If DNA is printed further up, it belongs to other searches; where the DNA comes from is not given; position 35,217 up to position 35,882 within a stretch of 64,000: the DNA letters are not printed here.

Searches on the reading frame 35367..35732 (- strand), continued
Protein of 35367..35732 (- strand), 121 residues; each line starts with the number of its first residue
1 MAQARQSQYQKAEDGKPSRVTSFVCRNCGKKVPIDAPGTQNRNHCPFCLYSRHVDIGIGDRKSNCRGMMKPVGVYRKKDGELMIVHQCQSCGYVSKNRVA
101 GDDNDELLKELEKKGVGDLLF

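Call 48: find_encoding_contigs(protein=P0003, flank=5000, max_places=2)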
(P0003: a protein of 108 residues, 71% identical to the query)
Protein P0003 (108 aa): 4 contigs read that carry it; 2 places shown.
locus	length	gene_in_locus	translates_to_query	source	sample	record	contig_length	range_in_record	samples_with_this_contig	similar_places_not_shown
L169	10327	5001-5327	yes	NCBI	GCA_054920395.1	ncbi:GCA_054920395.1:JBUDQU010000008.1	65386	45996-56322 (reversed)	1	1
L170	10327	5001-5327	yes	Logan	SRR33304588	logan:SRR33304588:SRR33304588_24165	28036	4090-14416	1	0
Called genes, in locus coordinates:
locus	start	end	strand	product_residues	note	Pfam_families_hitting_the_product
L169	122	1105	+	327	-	PF04015:DUF362, PF09861:Lar_N (weak), PF14697:Fer4_21 (faint), PF00037:Fer4 (faint), PF12838:Fer4_7 (weak), PF13187:Fer4_9 (weak), PF13237:Fer4_10 (weak)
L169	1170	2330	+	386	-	PF07724:AAA_2 (faint), PF00004:AAA, PF07728:AAA_5 (weak), PF22667:Lon_lid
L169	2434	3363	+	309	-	PF24400:DUF7544, PF25231:DUF7847 (weak)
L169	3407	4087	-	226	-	PF00590:TP_methylase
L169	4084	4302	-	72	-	-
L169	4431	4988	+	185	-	-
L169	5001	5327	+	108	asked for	PF12647:RNHCP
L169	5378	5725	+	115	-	-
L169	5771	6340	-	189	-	PF13560:HTH_31 (weak), PF01381:HTH_3, PF13443:HTH_26 (weak)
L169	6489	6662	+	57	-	-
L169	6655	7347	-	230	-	PF13353:Fer4_12, PF04055:Radical_SAM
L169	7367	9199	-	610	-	PF13597:NRDD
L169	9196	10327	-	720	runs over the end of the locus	PF03477:ATP-cone, PF13597:NRDD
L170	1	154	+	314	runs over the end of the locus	-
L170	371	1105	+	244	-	PF04015:DUF362, PF09861:Lar_N (weak), PF14697:Fer4_21 (faint), PF00037:Fer4 (faint), PF12797:Fer4_2 (faint), PF13237:Fer4_10 (weak), PF12838:Fer4_7, PF13187:Fer4_9 (weak), +1 more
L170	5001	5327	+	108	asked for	PF12647:RNHCP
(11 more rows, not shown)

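Call 49: find_encoding_contigs(protein=P0015, flank=5000, max_places=2)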
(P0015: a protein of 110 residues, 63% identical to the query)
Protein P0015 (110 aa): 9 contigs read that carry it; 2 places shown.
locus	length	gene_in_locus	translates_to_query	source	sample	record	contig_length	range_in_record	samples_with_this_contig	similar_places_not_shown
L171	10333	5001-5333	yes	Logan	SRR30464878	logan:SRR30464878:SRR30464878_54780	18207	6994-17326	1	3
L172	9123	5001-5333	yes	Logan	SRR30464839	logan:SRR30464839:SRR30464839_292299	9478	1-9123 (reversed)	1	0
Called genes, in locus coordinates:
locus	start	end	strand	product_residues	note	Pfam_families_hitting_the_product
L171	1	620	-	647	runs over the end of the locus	PF05048:NosD (faint), PF13229:Beta_helix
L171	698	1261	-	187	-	PF06210:DUF1003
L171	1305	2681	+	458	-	PF00675:Peptidase_M16 (faint)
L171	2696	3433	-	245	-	PF00583:Acetyltransf_1, PF13673:Acetyltransf_10, PF13508:Acetyltransf_7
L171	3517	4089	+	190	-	-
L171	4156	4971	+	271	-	PF01936:NYN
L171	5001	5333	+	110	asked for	PF12647:RNHCP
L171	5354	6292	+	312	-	PF02492:cobW, PF07683:CobW_C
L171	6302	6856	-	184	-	PF13560:HTH_31 (weak), PF01381:HTH_3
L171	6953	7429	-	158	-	-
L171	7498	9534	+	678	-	PF09972:DUF2207, PF20990:DUF2207_C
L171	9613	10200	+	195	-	PF04011:LemA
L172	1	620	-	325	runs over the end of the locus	?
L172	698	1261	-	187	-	PF06210:DUF1003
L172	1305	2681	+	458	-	PF00675:Peptidase_M16 (faint)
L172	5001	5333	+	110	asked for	PF12647:RNHCP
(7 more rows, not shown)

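Call 50: find_encoding_contigs(protein=P0013, flank=5000, max_places=2)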
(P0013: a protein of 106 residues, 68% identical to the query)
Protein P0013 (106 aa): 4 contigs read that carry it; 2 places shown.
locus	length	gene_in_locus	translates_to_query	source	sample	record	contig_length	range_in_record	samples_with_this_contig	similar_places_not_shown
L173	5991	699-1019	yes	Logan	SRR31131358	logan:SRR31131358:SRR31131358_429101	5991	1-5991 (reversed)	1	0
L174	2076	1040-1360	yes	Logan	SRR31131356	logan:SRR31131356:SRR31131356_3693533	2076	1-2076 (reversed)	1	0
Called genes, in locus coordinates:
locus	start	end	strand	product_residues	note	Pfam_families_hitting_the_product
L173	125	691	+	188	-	PF01936:NYN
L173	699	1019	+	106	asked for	PF12647:RNHCP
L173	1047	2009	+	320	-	PF02492:cobW, PF07683:CobW_C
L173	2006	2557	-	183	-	PF13560:HTH_31, PF01381:HTH_3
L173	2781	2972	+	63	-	-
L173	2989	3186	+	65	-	-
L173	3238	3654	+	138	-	PF00011:HSP20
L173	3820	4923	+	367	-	-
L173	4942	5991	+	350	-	?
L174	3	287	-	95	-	?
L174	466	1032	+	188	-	PF01936:NYN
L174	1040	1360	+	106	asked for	PF12647:RNHCP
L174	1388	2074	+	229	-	?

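Call 51: search_protein_families(library=padloc, proteins=[window:35367-35732:-, L083:5351-6319:+], max_evalue=0.01)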
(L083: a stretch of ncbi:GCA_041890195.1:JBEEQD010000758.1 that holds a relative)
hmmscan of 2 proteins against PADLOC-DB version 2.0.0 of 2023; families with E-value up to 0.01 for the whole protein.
window:35367-35732:- (121 aa): 1 family
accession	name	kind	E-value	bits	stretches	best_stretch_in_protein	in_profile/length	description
PDLC04447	PDC-M14A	-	0.0094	14.3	0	12-48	111-147/152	-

L083:5351-6319:+ (322 aa): 3 families
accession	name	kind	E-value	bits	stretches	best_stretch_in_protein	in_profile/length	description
PDLC00290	PtuA1|PtuA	-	0.0041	14.5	1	11-39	24-52/414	AAA ATPase domain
PDLC04140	mad8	-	0.005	14.4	1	8-47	25-58/314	mads_8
PDLC01734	typeIV_RecD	-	0.0099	12.2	0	7-34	351-378/763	RecD_0_IVD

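Call 52: search_protein_families(library=pfam, proteins=[L006:6351-7427:+, L012:640-1716:+, L062:6350-7429:+, L041:6366-7424:+, L075:6360-7433:+, L037:6368-7453:+, L021:6326-7429:+, L033:6400-7539:+, L011:874-2037:+, L055:6424-7632:+], max_evalue=0.00001)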
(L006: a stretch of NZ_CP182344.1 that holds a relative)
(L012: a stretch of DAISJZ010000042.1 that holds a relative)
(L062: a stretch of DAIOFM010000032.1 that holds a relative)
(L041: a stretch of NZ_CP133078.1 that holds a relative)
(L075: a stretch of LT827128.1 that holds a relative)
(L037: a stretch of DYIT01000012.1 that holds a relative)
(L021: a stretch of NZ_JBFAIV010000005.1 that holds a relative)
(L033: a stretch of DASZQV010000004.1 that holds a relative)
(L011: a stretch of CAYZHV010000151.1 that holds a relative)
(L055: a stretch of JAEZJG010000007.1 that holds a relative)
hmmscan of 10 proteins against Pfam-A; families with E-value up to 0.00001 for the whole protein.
L006:6351-7427:+ (358 aa): 3 families
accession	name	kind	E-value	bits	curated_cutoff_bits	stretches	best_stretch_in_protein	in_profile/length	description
PF03193.22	RsgA_GTPase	-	1e-48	165.9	30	1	86-263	1-174/174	RsgA GTPase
PF01926.29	MMR_HSR1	-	1.8e-06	28.5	21.9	1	198-280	2-77/113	50S ribosome-binding GTPase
PF00005.33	ABC_tran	-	3.8e-06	28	25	0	186-225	2-40/137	ABC transporter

L012:640-1716:+ (358 aa): 2 families
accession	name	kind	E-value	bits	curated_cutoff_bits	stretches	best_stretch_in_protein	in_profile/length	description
PF03193.22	RsgA_GTPase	-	1.5e-47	162.1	30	1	85-261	1-171/174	RsgA GTPase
PF01926.29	MMR_HSR1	-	3.2e-06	27.7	21.9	1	199-280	2-76/113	50S ribosome-binding GTPase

L062:6350-7429:+ (359 aa): 3 families
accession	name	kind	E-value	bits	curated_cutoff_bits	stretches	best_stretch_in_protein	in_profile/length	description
PF03193.22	RsgA_GTPase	-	3e-47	161.1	30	1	85-261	1-171/174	RsgA GTPase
PF01926.29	MMR_HSR1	-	1.9e-06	28.4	21.9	1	199-284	2-80/113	50S ribosome-binding GTPase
PF00005.33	ABC_tran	-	8.8e-06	26.8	25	0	192-234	7-51/137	ABC transporter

L041:6366-7424:+ (352 aa): 3 families
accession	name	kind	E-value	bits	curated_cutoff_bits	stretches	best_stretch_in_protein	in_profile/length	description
PF03193.22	RsgA_GTPase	-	4.1e-50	170.4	30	1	89-263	1-174/174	RsgA GTPase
PF00005.33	ABC_tran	-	6e-08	33.8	25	1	187-230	2-45/137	ABC transporter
PF01926.29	MMR_HSR1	-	1e-07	32.5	21.9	1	198-274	1-71/113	50S ribosome-binding GTPase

L075:6360-7433:+ (357 aa): 3 families
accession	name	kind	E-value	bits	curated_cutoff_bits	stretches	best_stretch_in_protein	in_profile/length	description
PF03193.22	RsgA_GTPase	-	4e-47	160.7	30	1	93-266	1-173/174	RsgA GTPase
PF01926.29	MMR_HSR1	-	7.6e-07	29.7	21.9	1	202-282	1-75/113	50S ribosome-binding GTPase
PF00005.33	ABC_tran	-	2.7e-06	28.5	25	1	193-238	4-49/137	ABC transporter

L037:6368-7453:+ (361 aa): 1 family
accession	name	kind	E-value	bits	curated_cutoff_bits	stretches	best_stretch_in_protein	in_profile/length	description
PF03193.22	RsgA_GTPase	-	1.4e-48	165.4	30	1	93-270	1-174/174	RsgA GTPase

L021:6326-7429:+ (367 aa): 0 families

L033:6400-7539:+ (379 aa): 1 family
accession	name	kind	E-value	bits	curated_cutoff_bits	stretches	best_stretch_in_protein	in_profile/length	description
PF01702.25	TGT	-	9.1e-109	364.2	26.3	1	15-370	2-355/357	Queuine tRNA-ribosyltransferase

L011:874-2037:+ (387 aa): 1 family
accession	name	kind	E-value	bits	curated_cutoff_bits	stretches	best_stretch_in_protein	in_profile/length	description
PF03193.22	RsgA_GTPase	-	2.1e-37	129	30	1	108-295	1-174/174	RsgA GTPase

L055:6424-7632:+ (402 aa): 0 families

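Call 60: search_protein_families(library=phrogs, proteins=[window:35367-35732:-, L169:4431-4988:+], max_evalue=0.001)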
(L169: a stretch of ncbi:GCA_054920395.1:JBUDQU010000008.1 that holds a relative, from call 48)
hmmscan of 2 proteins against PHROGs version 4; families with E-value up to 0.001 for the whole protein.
window:35367-35732:- (121 aa): 0 families

L169:4431-4988:+ (185 aa): 0 families

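Call 61: find_related_loci(query=A1, collection=viral_contigs, flank=5000)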
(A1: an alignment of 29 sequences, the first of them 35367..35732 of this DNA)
Query A1 (121 aa) in viral_contigs; peptide patterns used: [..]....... (x = any residue, [..] = any of these).
52 stretches matched a pattern; 1 encode a relative of the query (tblastn E <= 1e-3); 1 distinct loci.
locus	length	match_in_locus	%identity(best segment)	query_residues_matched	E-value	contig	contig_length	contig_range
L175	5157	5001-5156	33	3-54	2e-7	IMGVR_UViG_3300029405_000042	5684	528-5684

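Call 70: search_protein_families(library=ncbifam, proteins=[L006:6351-7427:+, L041:6366-7424:+, L067:4963-6315:+, L073:4816-6327:+, L013:4839-5990:+, L083:5351-6319:+], max_evalue=0.00001)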
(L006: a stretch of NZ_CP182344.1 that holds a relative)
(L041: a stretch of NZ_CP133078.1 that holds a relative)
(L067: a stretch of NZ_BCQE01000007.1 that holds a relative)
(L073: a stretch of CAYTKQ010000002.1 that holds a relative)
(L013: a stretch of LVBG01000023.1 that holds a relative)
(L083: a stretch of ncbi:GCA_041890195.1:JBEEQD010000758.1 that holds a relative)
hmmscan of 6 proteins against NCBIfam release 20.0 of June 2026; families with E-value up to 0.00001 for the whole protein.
L006:6351-7427:+ (358 aa): 7 families
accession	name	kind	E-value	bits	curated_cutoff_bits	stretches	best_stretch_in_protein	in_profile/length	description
NF008931.0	PRK12288.1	equivalog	7.6e-53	179.8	360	1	68-330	75-339/347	small ribosomal subunit biogenesis GTPase RsgA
TIGR00157.1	TIGR00157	equivalog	4.4e-48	164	100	1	68-318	3-245/247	ribosome small subunit-dependent GTPase A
NF008932.0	PRK12289.1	equivalog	1.9e-37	129.2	483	1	68-347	61-320/363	small ribosomal subunit biogenesis GTPase RsgA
TIGR03597.1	GTPase_YqeH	equivalog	3.2e-08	33.1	297.4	1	145-258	94-216/361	ribosome biogenesis GTPase YqeH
TIGR03598.1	GTPase_YsxC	equivalog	3.7e-08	33.3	124.45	1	193-256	16-73/186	ribosome biogenesis GTP-binding protein YihA/YsxC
TIGR03594.1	GTPase_EngA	equivalog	1.8e-07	30.5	306.7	0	196-222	176-202/432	ribosome biogenesis GTPase Der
TIGR02857.1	CydD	equivalog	3.1e-07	29.7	435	1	182-295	333-447/529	thiol reductant ABC exporter subunit CydD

L041:6366-7424:+ (352 aa): 15 families
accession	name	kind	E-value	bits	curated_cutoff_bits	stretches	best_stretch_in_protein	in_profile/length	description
NF008931.0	PRK12288.1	equivalog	4.7e-51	173.9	360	1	68-329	75-340/347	small ribosomal subunit biogenesis GTPase RsgA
TIGR00157.1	TIGR00157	equivalog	6.3e-49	166.7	100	1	68-318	3-245/247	ribosome small subunit-dependent GTPase A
NF008932.0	PRK12289.1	equivalog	5e-31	108.1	483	1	67-340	60-319/363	small ribosomal subunit biogenesis GTPase RsgA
TIGR03597.1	GTPase_YqeH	equivalog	4.3e-08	32.7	297.4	1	172-258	128-216/361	ribosome biogenesis GTPase YqeH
NF000908.1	PRK00089.1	equivalog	6.2e-07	29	237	0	198-259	5-63/291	GTPase Era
NF000355.4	ribo_prot_ABC_F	equivalog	7.5e-07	28.4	380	1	185-230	17-62/499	ribosomal protection-like ABC-F family protein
TIGR03594.1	GTPase_EngA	equivalog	9.9e-07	28.1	306.7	1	188-258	167-234/432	ribosome biogenesis GTPase Der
TIGR03598.1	GTPase_YsxC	equivalog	2.1e-06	27.5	124.45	0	195-256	17-73/186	ribosome biogenesis GTP-binding protein YihA/YsxC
TIGR02857.1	CydD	equivalog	2.2e-06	26.9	435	1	177-222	328-374/529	thiol reductant ABC exporter subunit CydD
TIGR03797.1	NHLM_micro_ABC2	equivalog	2.4e-06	26.3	709.4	1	187-227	470-510/686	NHLP bacteriocin export ABC transporter permease/ATPase subunit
TIGR04521.1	ECF_ATPase_2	equivalog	2.7e-06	26.7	330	1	178-218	13-53/279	energy-coupling factor transporter ATPase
TIGR00955.1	3a01204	subfamily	5.8e-06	25.2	736.35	1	186-219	41-74/617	pigment precursor permease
NF007739.0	PRK10419.1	subfamily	6.2e-06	25.9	354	1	177-229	19-71/268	nickel ABC transporter ATP-binding protein NikE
TIGR03608.1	L_ocin_972_ABC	subfamily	6.9e-06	25.7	254.85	0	187-233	15-61/206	putative bacteriocin export ABC transporter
TIGR02315.1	ABC_phnC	equivalog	7.3e-06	25.6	266.1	0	182-227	14-59/243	phosphonate ABC transporter ATP-binding protein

L067:4963-6315:+ (451 aa): 6 families
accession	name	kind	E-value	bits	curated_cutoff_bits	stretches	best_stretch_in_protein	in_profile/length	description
NF008931.0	PRK12288.1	equivalog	4.4e-55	187.1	360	1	55-315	74-340/347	small ribosomal subunit biogenesis GTPase RsgA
TIGR00157.1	TIGR00157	equivalog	5.9e-51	173.4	100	1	55-304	2-245/247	ribosome small subunit-dependent GTPase A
NF008932.0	PRK12289.1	equivalog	6.7e-35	120.8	483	1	57-331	62-330/363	small ribosomal subunit biogenesis GTPase RsgA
TIGR03596.1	GTPase_YlqF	equivalog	1.2e-06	28.1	208.2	1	180-256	117-186/276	ribosome biogenesis GTPase YlqF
TIGR00231.1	small_GTP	domain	2e-06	27.7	42.5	1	182-246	4-66/164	GTP-binding protein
TIGR03597.1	GTPase_YqeH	equivalog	3.4e-06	26.5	297.4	1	158-243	129-215/361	ribosome biogenesis GTPase YqeH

L073:4816-6327:+ (504 aa): 8 families
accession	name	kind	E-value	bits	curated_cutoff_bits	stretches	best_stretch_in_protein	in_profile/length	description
NF008931.0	PRK12288.1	equivalog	7.9e-54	183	360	1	119-359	95-336/347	small ribosomal subunit biogenesis GTPase RsgA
TIGR00157.1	TIGR00157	equivalog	2.8e-49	167.9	100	1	103-352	3-245/247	ribosome small subunit-dependent GTPase A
NF008932.0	PRK12289.1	equivalog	7.4e-34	117.3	483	1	103-390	61-341/363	small ribosomal subunit biogenesis GTPase RsgA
TIGR03597.1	GTPase_YqeH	equivalog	1.6e-08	34.1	297.4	1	201-291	124-215/361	ribosome biogenesis GTPase YqeH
NF000908.1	PRK00089.1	equivalog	5.1e-07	29.3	237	0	232-292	6-62/291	GTPase Era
NF003661.0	PRK05291.1-3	equivalog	7.7e-07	28.8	380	0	231-294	218-277/448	tRNA uridine-5-carboxymethylaminomethyl(34) synthesis GTPase MnmE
TIGR00231.1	small_GTP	domain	8.2e-07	28.9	42.5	0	230-297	4-70/164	GTP-binding protein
TIGR03918.1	GTP_HydF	equivalog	1e-06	27.8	325.55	1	229-293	7-68/392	[FeFe] hydrogenase H-cluster maturation GTPase HydF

L013:4839-5990:+ (384 aa): 10 families
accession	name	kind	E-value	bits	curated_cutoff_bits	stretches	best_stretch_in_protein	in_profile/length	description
NF008931.0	PRK12288.1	equivalog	3.6e-45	154.5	360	1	108-357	92-338/347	small ribosomal subunit biogenesis GTPase RsgA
TIGR00157.1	TIGR00157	equivalog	3.6e-44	151.2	100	1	123-348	33-245/247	ribosome small subunit-dependent GTPase A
NF008932.0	PRK12289.1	equivalog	9.2e-32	110.5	483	1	104-369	72-318/363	small ribosomal subunit biogenesis GTPase RsgA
NF000908.1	PRK00089.1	equivalog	4.3e-10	39.3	237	0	228-288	6-62/291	GTPase Era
TIGR00231.1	small_GTP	domain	1.2e-09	38.2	42.5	0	227-302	5-80/164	GTP-binding protein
TIGR03918.1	GTP_HydF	equivalog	1.5e-09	37.2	325.55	0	223-291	5-70/392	[FeFe] hydrogenase H-cluster maturation GTPase HydF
TIGR03598.1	GTPase_YsxC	equivalog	2.1e-07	30.8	124.45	0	228-286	21-73/186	ribosome biogenesis GTP-binding protein YihA/YsxC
TIGR03597.1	GTPase_YqeH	equivalog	2.5e-07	30.2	297.4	1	199-288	126-216/361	ribosome biogenesis GTPase YqeH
TIGR02528.1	EutP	subfamily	7.7e-07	29.4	138.35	0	228-258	3-35/142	EutP/PduV family microcompartment system protein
TIGR03596.1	GTPase_YlqF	equivalog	1.2e-06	28.1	208.2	0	225-288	118-174/276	ribosome biogenesis GTPase YlqF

L083:5351-6319:+ (322 aa): 5 families
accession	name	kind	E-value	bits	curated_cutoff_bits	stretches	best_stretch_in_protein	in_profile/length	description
TIGR02475.1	CobW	equivalog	8.4e-38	130.1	332.1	2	8-131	2-134/342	cobalamin biosynthesis protein CobW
NF008578.0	PRK11537.1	equivalog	1.1e-34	120.1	361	1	9-289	3-290/318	GTPase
NF038288.1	chaper_GTP_ZigA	equivalog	1e-29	103.7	600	1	10-265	1-293/390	zinc metallochaperone GTPase ZigA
NF041053.1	CobW_rel_Se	equivalog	2.2e-18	66.6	180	1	13-180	4-176/195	CobW-related selenoprotein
TIGR00073.1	hypB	equivalog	6.2e-06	25.8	121.2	0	9-74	29-93/217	hydrogenase nickel incorporation protein HypB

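Call 72: search_protein_families(library=pfam, proteins=[L003:6334-6816:+, L005:6783-7052:+, L169:4431-4988:+, L171:3517-4089:+, L169:5378-5725:+], max_evalue=0.001)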
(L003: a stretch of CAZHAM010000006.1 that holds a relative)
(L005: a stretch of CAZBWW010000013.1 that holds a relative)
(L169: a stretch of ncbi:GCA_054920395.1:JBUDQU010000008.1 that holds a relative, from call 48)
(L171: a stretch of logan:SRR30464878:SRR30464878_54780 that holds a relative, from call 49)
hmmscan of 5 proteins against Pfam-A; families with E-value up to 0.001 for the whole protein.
L003:6334-6816:+ (160 aa): 1 family
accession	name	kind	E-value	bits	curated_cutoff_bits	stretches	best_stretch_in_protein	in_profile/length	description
PF00829.26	Ribosomal_L21p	-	2.2e-25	89.2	27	1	16-110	2-99/99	Ribosomal prokaryotic L21 protein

L005:6783-7052:+ (89 aa): 1 family
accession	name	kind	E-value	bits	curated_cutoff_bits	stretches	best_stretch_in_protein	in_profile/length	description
PF01016.24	Ribosomal_L27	-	4.2e-28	97.6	20.5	1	2-77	1-75/79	Ribosomal L27 protein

L169:4431-4988:+ (185 aa): 0 families

L171:3517-4089:+ (190 aa): 0 families

L169:5378-5725:+ (115 aa): 1 family
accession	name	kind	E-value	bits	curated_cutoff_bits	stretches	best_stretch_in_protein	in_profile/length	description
PF13828.11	DUF4190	-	4.6e-08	33.1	35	1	39-99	2-61/62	Domain of unknown function (DUF4190)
